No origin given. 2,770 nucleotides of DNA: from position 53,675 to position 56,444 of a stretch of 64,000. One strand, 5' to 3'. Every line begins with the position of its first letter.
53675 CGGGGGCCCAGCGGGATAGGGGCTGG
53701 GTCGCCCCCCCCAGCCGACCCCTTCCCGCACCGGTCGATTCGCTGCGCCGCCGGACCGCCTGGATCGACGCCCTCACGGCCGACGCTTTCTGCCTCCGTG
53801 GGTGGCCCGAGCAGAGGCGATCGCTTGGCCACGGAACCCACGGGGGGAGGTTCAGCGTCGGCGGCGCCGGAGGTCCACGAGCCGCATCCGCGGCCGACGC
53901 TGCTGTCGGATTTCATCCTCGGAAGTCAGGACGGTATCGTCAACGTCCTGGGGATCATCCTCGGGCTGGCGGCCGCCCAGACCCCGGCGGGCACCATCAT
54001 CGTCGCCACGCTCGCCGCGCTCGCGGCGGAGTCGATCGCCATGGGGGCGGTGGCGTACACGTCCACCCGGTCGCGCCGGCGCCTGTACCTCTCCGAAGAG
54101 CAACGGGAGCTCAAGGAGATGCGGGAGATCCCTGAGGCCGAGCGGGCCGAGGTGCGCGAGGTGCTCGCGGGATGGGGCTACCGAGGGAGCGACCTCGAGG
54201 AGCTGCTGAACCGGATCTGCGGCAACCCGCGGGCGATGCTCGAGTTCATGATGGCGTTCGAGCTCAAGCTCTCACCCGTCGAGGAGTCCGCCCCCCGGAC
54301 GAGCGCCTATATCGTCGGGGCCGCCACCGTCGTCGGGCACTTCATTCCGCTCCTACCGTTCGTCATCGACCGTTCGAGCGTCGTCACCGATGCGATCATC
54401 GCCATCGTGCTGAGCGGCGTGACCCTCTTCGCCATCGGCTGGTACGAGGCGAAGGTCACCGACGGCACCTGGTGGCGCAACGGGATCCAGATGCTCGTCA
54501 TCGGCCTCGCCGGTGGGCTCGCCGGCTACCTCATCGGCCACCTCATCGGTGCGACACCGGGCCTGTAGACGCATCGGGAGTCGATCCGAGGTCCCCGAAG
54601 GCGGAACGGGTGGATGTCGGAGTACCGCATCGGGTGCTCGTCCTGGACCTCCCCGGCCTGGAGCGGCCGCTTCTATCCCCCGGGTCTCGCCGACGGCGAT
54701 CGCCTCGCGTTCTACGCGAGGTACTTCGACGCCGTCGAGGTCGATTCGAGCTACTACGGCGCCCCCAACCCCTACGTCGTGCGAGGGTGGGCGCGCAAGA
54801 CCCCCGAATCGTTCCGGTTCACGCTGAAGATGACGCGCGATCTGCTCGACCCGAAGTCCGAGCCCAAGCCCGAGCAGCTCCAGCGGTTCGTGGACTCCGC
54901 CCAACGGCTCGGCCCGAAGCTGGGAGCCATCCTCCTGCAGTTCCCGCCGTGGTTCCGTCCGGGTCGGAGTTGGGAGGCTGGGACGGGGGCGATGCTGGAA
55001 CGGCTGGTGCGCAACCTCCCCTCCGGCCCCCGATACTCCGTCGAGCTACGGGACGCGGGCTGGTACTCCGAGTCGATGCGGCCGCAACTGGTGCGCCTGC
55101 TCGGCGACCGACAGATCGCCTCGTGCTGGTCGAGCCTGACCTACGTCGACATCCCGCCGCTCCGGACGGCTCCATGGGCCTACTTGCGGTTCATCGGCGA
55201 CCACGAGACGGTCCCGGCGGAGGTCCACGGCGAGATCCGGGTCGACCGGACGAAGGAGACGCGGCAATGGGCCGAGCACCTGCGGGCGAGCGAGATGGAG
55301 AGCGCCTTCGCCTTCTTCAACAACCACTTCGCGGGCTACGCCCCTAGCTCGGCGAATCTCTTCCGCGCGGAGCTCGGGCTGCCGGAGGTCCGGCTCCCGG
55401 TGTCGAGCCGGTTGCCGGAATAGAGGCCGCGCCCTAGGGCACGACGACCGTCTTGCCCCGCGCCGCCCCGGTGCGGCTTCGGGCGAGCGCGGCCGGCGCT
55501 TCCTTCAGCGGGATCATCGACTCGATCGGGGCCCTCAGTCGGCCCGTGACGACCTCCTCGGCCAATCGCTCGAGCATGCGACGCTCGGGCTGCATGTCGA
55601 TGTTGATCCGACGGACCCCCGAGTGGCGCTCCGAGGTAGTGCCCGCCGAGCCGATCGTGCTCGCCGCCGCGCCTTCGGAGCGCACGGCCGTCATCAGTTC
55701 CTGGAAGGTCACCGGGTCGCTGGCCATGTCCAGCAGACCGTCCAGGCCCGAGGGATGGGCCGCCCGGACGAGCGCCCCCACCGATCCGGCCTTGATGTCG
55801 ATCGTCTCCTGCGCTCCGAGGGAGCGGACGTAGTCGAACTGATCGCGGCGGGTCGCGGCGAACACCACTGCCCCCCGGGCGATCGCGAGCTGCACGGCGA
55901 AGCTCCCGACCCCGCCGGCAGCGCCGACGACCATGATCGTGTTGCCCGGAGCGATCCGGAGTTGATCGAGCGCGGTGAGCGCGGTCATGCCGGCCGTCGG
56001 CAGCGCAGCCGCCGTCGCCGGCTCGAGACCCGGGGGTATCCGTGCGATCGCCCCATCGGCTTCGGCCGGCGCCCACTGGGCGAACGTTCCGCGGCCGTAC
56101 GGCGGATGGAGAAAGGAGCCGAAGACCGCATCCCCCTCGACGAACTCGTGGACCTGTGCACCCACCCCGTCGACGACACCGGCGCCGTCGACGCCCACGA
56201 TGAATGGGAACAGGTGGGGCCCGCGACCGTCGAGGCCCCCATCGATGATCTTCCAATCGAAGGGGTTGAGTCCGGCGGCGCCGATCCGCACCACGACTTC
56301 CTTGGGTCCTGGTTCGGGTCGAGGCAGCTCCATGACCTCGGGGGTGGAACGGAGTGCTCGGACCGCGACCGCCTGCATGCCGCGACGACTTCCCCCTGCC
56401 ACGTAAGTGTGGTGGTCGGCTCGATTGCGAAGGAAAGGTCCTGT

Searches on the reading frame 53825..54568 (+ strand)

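Call 34: search_protein_families(library=pfam, proteins=[window:53825-54568:+], max_evalue=0.001)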
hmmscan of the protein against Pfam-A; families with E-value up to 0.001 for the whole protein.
window:53825-54568:+ (247 aa): 1 family
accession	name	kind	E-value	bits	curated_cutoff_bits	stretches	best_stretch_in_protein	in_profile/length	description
PF01988.24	VIT1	-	2.8e-51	174.8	28.1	1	27-239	1-214/214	VIT family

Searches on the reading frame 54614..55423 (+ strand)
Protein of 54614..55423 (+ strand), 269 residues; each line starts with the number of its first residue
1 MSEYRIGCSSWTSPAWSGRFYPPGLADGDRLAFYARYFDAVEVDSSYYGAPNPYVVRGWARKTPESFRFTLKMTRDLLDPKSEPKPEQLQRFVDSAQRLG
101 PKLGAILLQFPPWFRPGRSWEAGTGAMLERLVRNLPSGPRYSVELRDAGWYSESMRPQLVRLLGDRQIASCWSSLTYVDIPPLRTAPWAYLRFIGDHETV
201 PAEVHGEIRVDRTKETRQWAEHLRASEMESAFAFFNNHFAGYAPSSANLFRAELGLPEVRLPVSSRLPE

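Call 34: search_protein_families(library=pfam, proteins=[window:54614-55423:+], max_evalue=0.001)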
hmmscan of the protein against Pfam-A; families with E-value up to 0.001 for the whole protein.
window:54614-55423:+ (269 aa): 1 family
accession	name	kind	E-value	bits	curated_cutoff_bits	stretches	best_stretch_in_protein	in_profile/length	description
PF01904.24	DUF72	-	1.3e-50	172.9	25.3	1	21-251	1-215/217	Protein of unknown function DUF72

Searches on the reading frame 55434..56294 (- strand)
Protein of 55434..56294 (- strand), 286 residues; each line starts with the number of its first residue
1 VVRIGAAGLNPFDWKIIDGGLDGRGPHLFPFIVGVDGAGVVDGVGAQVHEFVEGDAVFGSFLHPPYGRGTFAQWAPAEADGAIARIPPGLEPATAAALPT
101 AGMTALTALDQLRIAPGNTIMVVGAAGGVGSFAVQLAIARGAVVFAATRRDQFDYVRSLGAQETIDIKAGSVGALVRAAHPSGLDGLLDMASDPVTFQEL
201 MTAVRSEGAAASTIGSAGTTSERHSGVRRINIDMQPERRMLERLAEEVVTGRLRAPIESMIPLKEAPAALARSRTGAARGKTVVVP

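Call 34: search_protein_families(library=pfam, proteins=[window:55434-56294:-], max_evalue=0.001)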
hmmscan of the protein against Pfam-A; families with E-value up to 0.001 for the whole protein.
window:55434-56294:- (286 aa): 3 families
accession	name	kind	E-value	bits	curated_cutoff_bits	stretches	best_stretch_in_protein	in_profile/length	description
PF13602.12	ADH_zinc_N_2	-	1e-12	49.6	27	1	159-284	1-134/134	Zinc-binding dehydrogenase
PF00107.32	ADH_zinc_N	-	1.8e-12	47.8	31.8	1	128-212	1-87/129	Zinc-binding dehydrogenase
PF08240.17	ADH_N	-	9.4e-11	42.3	23.5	1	2-79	7-96/104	Alcohol dehydrogenase GroES-like domain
